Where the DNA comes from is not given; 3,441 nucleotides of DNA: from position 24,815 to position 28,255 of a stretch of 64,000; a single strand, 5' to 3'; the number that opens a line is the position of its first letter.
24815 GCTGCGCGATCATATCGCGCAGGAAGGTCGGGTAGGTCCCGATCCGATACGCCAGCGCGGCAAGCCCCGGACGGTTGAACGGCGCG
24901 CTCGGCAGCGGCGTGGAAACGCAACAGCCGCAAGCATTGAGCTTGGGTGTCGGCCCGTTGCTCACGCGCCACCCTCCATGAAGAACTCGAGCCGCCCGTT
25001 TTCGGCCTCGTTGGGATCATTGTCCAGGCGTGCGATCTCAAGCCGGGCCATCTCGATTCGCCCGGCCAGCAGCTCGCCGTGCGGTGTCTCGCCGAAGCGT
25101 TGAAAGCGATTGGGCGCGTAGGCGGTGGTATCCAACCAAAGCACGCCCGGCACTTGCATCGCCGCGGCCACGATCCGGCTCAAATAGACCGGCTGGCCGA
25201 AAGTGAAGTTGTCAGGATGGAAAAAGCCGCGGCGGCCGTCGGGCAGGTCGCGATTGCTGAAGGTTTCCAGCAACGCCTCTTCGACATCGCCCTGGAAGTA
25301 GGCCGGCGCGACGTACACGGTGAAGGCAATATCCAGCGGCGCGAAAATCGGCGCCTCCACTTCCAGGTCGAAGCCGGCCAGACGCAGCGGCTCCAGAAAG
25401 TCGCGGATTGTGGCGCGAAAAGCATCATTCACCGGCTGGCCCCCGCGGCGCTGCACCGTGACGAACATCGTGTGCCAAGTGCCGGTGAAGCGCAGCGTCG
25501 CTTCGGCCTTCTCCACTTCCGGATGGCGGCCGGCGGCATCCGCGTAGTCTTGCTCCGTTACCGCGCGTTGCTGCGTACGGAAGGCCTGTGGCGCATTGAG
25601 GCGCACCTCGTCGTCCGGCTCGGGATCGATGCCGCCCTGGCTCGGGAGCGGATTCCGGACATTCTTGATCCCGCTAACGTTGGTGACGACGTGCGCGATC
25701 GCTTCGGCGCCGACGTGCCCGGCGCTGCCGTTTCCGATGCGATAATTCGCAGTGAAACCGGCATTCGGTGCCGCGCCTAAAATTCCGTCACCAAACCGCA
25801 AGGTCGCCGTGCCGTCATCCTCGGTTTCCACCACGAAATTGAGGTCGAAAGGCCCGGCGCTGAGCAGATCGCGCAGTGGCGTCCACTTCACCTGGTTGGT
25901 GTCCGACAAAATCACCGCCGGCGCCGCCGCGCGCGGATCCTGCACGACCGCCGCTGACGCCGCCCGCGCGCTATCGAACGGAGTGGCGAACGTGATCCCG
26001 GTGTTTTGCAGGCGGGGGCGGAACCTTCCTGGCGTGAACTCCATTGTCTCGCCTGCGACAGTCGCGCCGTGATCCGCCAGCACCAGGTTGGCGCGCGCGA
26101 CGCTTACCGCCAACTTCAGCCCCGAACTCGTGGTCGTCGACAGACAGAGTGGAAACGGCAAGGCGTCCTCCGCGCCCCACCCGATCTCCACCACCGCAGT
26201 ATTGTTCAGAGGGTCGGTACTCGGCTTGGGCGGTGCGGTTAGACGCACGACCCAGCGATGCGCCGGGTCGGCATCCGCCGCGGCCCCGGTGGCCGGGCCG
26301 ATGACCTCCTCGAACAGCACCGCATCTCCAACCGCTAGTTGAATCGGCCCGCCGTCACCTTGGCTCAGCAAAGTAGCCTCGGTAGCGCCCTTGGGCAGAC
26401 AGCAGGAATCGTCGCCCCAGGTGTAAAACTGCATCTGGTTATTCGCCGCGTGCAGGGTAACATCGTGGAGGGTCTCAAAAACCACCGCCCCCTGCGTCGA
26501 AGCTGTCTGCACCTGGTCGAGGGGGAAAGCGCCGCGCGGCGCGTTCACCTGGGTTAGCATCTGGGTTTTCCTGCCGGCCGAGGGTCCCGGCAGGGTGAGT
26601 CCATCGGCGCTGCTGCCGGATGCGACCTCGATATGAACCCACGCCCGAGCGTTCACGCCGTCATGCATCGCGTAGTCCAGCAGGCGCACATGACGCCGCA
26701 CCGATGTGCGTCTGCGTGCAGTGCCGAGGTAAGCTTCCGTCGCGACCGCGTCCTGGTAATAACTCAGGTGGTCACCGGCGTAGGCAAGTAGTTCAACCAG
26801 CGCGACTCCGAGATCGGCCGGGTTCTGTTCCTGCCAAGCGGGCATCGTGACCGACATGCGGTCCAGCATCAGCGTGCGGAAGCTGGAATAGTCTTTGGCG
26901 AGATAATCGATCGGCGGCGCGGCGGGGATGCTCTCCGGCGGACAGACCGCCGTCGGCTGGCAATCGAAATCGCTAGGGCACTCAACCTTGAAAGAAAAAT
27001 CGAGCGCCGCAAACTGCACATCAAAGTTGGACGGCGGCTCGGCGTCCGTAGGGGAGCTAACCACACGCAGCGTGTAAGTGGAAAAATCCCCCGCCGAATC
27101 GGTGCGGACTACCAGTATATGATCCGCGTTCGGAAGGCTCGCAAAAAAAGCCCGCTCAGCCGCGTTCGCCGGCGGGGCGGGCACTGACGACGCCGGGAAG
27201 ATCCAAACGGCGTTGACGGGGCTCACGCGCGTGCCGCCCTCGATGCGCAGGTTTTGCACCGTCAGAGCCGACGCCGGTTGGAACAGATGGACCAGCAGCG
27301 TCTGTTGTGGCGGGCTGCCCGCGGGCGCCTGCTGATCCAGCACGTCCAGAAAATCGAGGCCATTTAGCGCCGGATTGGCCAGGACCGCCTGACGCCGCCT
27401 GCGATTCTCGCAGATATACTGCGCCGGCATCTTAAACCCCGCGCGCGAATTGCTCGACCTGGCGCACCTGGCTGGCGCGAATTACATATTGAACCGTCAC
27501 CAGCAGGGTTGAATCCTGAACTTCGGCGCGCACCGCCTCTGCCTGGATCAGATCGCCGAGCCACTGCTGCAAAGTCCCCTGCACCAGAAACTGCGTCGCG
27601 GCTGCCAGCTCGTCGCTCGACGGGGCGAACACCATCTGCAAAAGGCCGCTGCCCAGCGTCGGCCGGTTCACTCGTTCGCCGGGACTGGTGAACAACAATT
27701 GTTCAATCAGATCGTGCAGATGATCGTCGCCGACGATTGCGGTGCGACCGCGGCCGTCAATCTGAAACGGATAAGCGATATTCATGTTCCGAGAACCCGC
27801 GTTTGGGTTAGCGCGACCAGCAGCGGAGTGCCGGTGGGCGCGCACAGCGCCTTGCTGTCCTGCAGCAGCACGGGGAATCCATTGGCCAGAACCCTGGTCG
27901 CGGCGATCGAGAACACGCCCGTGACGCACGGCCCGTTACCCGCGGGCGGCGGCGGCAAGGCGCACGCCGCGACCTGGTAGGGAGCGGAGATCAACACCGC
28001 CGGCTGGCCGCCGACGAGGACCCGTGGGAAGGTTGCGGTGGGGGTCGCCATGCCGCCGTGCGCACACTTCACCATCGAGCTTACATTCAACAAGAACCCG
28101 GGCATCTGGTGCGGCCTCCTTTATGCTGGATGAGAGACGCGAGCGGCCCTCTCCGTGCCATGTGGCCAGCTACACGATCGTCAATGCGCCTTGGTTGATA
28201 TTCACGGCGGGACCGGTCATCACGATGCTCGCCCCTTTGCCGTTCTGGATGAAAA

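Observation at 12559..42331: Complete, compact extracellular contractile injection system (eCIS) operon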

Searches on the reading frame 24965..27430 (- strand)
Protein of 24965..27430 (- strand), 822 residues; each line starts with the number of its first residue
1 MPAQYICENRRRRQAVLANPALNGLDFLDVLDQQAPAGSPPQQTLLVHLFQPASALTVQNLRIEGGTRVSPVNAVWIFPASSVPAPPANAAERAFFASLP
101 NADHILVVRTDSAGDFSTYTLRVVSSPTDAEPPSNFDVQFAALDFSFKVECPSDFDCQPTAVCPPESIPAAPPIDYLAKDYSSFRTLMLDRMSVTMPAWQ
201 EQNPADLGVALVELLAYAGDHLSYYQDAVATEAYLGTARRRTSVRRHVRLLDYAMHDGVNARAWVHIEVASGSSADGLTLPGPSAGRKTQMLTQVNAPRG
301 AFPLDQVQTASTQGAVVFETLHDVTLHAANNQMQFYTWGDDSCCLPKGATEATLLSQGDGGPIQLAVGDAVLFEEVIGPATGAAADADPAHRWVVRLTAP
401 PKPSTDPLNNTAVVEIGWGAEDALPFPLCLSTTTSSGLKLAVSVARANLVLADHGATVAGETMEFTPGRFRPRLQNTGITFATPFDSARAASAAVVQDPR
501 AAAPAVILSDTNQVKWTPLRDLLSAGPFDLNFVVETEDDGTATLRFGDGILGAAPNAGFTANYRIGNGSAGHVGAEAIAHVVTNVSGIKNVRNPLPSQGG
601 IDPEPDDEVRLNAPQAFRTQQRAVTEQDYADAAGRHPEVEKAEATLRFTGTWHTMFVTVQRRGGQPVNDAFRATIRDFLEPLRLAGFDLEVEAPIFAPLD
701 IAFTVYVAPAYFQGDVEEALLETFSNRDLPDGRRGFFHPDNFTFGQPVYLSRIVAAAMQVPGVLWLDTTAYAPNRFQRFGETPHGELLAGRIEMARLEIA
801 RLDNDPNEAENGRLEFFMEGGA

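Call 4: search_protein_families(library=pfam, proteins=[window:24965-27430:-], max_evalue=0.01)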
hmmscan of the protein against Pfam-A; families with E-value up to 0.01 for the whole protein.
window:24965-27430:- (822 aa): 1 family
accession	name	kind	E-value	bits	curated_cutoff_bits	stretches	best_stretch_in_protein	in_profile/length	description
PF04865.19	Baseplate_J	-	2.6e-09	37.2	21.1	1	568-730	75-243/255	Baseplate J-like protein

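Call 28: search_solved_structures(query=window:24965-27430:-, max_evalue=0.1)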
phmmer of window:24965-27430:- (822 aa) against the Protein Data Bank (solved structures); distinct sequences matched with E-value up to 0.1: 3.
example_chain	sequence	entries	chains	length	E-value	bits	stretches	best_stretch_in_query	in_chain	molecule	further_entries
9gtp_1K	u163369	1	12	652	2.1e-13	52.9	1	516-771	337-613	Baseplate protein J-like domain-containing protein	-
9f4a_AX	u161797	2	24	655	0.0049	18.6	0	566-696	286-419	Baseplate wedge protein gp6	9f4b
5hx2_D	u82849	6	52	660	0.006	18.3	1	553-696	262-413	Baseplate wedge protein gp6 | gp6, baseplate wedge protein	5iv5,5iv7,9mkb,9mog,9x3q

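Call 41: search_dna_similar(query=window:24965-27430:-, collection=plasmids, mode=protein, max_rows=40, max_evalue=0.00001)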
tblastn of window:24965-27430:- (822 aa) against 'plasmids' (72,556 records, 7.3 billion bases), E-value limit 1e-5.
Records with a match: 54; places in all: 68; records where one place covers at least 80% of the query: 18.
Best place of each record, by identity: <60% 54.
By first word of the organism name: Streptomyces 23; Ensifer 4; Paracoccus 4; Cereibacter 3; Nostoc 2; Rhodococcus 2; Streptantibioticus 2; Novosphingobium 1; Ciceribacter 1; Mycobacterium 1; and 11 more.
By predicted mobility (MOB-suite, as given by PLSDB): non-mobilizable 37; mobilizable 10; conjugative 7.
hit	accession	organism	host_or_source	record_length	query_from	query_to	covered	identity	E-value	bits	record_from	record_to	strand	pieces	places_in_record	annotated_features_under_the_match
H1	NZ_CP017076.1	Novosphingobium resinovorum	single cell,soil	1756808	1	821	100%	41.8%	3e-152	501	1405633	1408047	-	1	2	none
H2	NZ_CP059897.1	Ciceribacter thiooxidans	mixed culture,soil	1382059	7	821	99%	41.7%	6e-156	512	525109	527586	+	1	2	none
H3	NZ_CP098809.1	Ensifer adhaerens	whole organism,soil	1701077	7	821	99%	41.2%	2e-151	498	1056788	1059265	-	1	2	none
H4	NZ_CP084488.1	Ensifer adhaerens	cellculture,soil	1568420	7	821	99%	41.1%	6e-151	497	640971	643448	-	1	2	none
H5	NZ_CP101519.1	Ensifer adhaerens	cell cuture,rhizosphere soil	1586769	7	821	99%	41.1%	6e-151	497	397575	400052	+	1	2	none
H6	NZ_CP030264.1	Ensifer adhaerens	Zea mays,whole organism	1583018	7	821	99%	41.1%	6e-146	483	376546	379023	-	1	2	none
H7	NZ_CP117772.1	Nostoc sp. UHCC 0926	whole organism,lichen surface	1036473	6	821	99%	40.3%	2e-160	525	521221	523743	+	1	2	none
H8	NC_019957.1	Mycobacterium sp. JS623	-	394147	2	818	99%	36.4%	4e-113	387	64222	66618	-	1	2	baseplate J/gp47 family protein | GPW/gp25 family protein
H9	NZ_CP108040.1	Streptomyces sp. NBC_00299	-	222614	3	816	99%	35.8%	3e-124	508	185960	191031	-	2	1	baseplate J/gp47 family protein (x2)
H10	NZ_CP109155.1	Streptomyces europaeiscabiei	-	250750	12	821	99%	34.7%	1e-105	437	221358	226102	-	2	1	hypothetical protein | putative baseplate assembly protein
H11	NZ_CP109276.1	Streptomyces anthocyanicus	-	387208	22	821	97%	30.8%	1e-74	273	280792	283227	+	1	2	hypothetical protein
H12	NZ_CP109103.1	Streptomyces anthocyanicus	-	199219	22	821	97%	30.8%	1e-74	273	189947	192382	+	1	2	hypothetical protein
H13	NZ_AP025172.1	Cupriavidus sp. P-10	-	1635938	137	822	83%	31.5%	9e-66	247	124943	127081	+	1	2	none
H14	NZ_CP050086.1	Rhizobium leguminosarum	Trifolium pratense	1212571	172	800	77%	33.8%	2e-69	258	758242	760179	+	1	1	record has no annotation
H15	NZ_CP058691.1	Paracoccus pantotrophus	pure culture,sewage sludge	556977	101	820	88%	28.0%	7e-27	200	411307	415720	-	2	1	baseplate J/gp47 family protein | hypothetical protein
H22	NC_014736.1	Halogeometricum borinquense DSM 11551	-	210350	448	763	38%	23.5%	5e-7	62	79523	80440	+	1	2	putative baseplate assembly protein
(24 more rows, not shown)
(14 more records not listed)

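Call 45: get_annotated_region(hit=H8, flank=20000)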
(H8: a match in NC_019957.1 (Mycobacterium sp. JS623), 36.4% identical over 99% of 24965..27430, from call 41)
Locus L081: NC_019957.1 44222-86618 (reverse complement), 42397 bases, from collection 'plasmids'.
description: Mycobacterium sp. JS623 plasmid pMYCSM01, complete sequence
organism: Mycobacterium sp. JS623 (NCBI taxid 212767)
taxonomy: Bacteria; Actinomycetota; Actinomycetes; Mycobacteriales; Mycobacteriaceae; Mycobacterium; Mycobacterium sp. JS623
host: -; source: -; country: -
typing (MOB-suite, as given by PLSDB): mobilizable; replicon rep_cluster_1586; relaxase MOBF
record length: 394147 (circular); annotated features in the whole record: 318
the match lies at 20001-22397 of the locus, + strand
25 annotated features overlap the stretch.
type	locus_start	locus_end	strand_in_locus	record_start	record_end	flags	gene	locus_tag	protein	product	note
CDS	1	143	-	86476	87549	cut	-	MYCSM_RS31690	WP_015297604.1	DUF2235 domain-containing protein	-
CDS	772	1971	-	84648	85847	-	-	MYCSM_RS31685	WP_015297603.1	hypothetical protein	-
CDS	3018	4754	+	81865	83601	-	-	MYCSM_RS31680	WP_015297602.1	phage tail sheath C-terminal domain-containing protein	-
CDS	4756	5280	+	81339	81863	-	-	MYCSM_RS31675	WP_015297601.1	phage tail protein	-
CDS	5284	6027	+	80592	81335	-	-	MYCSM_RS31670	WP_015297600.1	hypothetical protein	-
CDS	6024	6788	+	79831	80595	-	-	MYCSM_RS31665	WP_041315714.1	hypothetical protein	-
CDS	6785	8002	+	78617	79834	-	-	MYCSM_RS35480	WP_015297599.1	DUF4255 domain-containing protein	-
CDS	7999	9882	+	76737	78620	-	-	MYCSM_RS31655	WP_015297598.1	ATP-binding protein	-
CDS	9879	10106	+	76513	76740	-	-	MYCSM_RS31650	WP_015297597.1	hypothetical protein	-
CDS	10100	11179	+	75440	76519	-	-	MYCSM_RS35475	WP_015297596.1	DUF4157 domain-containing protein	-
CDS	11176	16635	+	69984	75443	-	-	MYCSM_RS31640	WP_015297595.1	DUF4157 domain-containing protein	-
CDS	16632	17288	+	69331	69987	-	-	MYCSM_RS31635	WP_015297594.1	hypothetical protein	-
CDS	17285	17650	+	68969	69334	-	-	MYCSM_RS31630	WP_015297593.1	hypothetical protein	-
CDS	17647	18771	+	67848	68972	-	-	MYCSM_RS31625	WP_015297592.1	hypothetical protein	-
CDS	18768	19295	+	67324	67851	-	-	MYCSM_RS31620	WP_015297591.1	phage baseplate assembly protein V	-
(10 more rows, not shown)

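Call 58: get_annotated_region(hit=H22, flank=20000)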
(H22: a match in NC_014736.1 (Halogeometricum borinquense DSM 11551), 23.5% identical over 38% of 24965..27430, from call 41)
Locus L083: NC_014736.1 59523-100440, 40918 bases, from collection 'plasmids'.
description: Halogeometricum borinquense DSM 11551 plasmid pHBOR03, complete sequence
organism: Halogeometricum borinquense DSM 11551 (NCBI taxid 469382)
taxonomy: Archaea; Euryarchaeota; Halobacteria; Halobacteriales; Haloferacaceae; Halogeometricum; Halogeometricum borinquense; Halogeometricum borinquense DSM 11551
host: -; source: -; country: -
typing (MOB-suite, as given by PLSDB): non-mobilizable
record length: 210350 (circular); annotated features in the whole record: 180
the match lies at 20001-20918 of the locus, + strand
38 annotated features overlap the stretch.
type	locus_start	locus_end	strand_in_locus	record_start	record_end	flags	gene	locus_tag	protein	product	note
CDS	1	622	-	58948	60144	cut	-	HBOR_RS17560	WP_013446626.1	ABC transporter substrate-binding protein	-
CDS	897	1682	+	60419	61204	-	-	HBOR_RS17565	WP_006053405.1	sulfite exporter TauE/SafE family protein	GO:0006810 - transport [Evidence IEA]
CDS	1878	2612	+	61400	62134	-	-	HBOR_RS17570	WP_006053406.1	CBS domain-containing protein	-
CDS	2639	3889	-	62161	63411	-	-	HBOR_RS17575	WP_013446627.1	hypothetical protein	-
CDS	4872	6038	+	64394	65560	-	-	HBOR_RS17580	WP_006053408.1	hypothetical protein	-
CDS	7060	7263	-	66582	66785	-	-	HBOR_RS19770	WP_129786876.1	hypothetical protein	-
CDS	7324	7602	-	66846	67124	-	-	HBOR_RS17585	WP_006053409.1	hypothetical protein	-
CDS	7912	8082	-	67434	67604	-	-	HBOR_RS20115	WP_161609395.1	hypothetical protein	-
CDS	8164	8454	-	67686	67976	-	-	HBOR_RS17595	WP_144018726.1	hypothetical protein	-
CDS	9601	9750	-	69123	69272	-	-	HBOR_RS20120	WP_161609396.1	hypothetical protein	-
CDS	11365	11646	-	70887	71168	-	-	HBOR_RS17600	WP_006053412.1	hypothetical protein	-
CDS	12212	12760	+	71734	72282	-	-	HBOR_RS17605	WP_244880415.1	hypothetical protein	-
CDS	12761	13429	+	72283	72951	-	-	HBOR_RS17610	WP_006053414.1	LysM peptidoglycan-binding domain-containing protein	-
CDS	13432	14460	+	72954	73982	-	-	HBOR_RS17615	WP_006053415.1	contractile injection system protein, VgrG/Pvc8 family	-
CDS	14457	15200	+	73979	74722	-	-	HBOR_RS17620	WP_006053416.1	phage baseplate assembly protein V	-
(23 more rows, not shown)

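Call 76: search_protein_families(library=pfam, proteins=[L081:25183-27840:+, L083:21065-23269:+, L081:27881-32062:+, L081:22409-25183:+], max_evalue=1)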
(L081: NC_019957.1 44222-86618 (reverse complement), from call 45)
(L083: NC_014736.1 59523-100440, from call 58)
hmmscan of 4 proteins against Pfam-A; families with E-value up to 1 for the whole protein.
L081:25183-27840:+ (886 aa): 2 families
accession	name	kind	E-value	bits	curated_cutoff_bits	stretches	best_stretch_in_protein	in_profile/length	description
PF10741.14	T2SSM_b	-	0.0039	17.5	21.7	1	681-710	56-85/111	Type II secretion system (T2SS), protein M subtype b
PF09684.15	Tail_P2_I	-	0.039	14.3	20.6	1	41-125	12-98/139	Phage tail protein (Tail_P2_I)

L083:21065-23269:+ (735 aa): 3 families
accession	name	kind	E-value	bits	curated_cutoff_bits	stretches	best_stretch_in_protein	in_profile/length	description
PF09684.15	Tail_P2_I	-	5.8e-05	23.4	20.6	1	488-569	7-86/139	Phage tail protein (Tail_P2_I)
PF14517.12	Tachylectin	-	0.029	14.6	29.8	1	48-85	134-171/230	Tachylectin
PF21794.3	RAD51D_N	-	0.25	12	27.3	1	364-392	12-40/60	RAD51D, N-terminal domain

L081:27881-32062:+ (1394 aa): 15 families
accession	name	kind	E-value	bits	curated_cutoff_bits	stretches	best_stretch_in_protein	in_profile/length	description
PF01344.31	Kelch_1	-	6.5e-42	141.1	20.1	6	422-458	10-46/46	Kelch motif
PF13964.12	Kelch_6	-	2e-39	132.7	25.3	6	418-461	6-50/50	Kelch motif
PF13418.12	Kelch_4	-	1.6e-29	102.1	21.6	5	196-242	1-47/49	Galactose oxidase, central domain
PF24681.1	Kelch_KLHDC2_KLHL20_DRC7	-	5.1e-28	98.3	50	3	160-383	9-221/221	KLHDC2/KLHL20/DRC7 Kelch-repeats domain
PF13415.12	Kelch_3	-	6.6e-27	93.5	22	4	327-372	1-47/48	Galactose oxidase, central domain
PF20129.4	DUF6519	-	2.4e-25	89.6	22.4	3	1-120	1-114/593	Family of unknown function (DUF6519)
PF24981.1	Beta-prop_ATRN-LZTR1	-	2.3e-20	73.5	50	3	133-266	79-221/289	Attractin/LZTR1 beta-propeller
PF07646.21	Kelch_2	-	5.7e-13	48.6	21.3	2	323-361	7-47/48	Kelch motif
PF25210.1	Kelch_FKB95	-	7.5e-13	49.1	70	2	329-406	44-123/268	FKB95, Kelch-repeats domain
PF13205.12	Big_5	-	0.00013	23.1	23.6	1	1196-1286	4-85/105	Bacterial Ig-like domain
PF04234.18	CopC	-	0.00046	21.6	23.3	1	1197-1250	2-45/92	CopC domain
PF07250.17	Glyoxal_oxid_N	-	0.0011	18.6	37.5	1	198-266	68-137/243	Glyoxal oxidase N-terminus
PF24996.1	NANM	-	0.0013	18.1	45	0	341-385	82-126/350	N-acetylneuraminate epimerase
PF20601.3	DUF6797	-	0.013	16.7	24.9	1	357-428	17-85/96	Domain of unknown function (DUF6797)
PF13540.12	RCC1_2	-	0.23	11.8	22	0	367-383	9-25/30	Regulator of chromosome condensation (RCC1) repeat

L081:22409-25183:+ (925 aa): 0 families

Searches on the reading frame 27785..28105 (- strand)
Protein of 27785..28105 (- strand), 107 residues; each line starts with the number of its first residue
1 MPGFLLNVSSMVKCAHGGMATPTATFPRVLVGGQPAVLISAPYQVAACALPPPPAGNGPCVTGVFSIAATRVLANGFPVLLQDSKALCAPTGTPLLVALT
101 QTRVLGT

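Call 4: search_protein_families(library=pfam, proteins=[window:27785-28105:-], max_evalue=0.01)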
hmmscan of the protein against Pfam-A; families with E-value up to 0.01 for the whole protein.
window:27785-28105:- (107 aa): 1 family
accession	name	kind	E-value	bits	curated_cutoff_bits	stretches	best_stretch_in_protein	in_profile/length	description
PF14107.11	DUF4280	-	0.0027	18.7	26.3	0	46-93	50-101/109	Domain of unknown function (DUF4280)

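Call 96: search_protein_families(library=ncbifam, proteins=[window:27785-28105:-], max_evalue=0.01)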
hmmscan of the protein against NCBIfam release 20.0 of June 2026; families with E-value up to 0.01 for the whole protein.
window:27785-28105:- (107 aa): 0 families
